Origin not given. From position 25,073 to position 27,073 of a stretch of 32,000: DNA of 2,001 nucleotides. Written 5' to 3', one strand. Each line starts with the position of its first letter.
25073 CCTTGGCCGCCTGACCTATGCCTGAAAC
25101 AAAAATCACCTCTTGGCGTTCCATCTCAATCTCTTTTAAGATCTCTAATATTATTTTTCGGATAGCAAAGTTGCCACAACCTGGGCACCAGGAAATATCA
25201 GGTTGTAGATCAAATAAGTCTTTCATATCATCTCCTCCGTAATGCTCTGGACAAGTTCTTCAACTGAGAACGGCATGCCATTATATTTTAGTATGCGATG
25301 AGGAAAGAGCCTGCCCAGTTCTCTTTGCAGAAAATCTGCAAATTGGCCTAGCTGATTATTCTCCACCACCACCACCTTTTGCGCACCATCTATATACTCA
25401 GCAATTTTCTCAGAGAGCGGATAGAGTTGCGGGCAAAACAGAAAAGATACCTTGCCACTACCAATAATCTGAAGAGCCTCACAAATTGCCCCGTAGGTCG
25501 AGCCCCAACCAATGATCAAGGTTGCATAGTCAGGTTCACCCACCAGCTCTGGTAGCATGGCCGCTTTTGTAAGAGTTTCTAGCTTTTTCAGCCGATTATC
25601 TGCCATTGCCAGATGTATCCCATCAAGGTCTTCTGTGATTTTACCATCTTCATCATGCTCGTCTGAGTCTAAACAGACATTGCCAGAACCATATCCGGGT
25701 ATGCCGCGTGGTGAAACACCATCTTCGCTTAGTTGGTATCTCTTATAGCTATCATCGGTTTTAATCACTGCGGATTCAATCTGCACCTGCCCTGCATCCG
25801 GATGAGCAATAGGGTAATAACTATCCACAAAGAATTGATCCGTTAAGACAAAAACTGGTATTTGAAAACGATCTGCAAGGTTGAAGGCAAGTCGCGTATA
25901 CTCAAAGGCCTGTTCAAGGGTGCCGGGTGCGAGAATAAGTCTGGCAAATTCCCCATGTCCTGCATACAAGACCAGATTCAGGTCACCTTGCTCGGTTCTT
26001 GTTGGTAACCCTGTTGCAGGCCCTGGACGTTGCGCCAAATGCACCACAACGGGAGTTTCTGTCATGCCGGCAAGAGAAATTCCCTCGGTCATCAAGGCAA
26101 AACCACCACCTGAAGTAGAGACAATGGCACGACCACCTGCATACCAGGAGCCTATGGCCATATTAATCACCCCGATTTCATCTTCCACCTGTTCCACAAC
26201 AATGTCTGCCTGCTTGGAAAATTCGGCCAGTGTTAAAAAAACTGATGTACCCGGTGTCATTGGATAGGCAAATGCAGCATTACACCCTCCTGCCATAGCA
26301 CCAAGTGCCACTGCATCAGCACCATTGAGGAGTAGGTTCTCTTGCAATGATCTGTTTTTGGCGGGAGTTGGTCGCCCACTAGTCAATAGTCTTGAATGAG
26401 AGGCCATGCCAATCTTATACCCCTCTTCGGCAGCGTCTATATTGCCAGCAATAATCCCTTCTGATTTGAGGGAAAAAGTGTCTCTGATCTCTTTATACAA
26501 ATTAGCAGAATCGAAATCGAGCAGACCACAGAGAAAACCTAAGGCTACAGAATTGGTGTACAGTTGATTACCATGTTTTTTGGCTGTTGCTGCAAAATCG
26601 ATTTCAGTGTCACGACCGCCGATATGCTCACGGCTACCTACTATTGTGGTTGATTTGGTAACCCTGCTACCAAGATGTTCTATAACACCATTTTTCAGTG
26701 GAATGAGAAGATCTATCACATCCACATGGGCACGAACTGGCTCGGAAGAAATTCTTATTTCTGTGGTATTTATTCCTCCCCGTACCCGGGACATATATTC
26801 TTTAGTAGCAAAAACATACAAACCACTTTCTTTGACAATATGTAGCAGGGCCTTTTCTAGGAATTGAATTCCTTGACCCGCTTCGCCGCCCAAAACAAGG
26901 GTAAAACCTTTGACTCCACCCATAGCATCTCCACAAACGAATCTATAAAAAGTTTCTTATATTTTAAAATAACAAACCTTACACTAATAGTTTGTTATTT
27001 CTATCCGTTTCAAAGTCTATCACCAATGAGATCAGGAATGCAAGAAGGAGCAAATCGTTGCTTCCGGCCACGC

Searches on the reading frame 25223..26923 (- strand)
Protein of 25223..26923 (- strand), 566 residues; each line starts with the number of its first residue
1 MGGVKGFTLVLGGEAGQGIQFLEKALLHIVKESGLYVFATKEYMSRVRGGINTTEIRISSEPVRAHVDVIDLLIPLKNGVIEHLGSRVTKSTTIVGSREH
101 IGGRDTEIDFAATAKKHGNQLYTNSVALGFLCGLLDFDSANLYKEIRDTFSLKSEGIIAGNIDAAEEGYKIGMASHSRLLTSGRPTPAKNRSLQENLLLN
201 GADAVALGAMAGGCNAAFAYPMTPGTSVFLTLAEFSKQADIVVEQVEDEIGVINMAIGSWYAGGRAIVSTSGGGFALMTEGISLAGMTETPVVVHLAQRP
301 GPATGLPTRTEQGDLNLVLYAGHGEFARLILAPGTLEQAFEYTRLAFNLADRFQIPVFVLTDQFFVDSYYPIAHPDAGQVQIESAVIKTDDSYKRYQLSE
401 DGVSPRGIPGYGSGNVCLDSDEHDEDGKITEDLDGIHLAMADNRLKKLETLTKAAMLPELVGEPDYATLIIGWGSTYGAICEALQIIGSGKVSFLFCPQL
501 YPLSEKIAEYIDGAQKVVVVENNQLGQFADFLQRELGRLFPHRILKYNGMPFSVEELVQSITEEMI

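Call 9: search_protein_families(library=pfam, proteins=[window:25223-26923:-], max_evalue=0.001)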
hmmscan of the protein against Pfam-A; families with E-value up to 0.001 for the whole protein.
window:25223-26923:- (566 aa): 2 families
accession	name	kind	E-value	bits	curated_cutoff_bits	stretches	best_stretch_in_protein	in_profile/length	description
PF01855.24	POR_N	-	1.1e-54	186.1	27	1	208-433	2-222/231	Pyruvate flavodoxin/ferredoxin oxidoreductase, thiamine diP-bdg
PF01558.24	POR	-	9.2e-25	88.2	27.4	1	15-169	1-172/173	Pyruvate ferredoxin/flavodoxin oxidoreductase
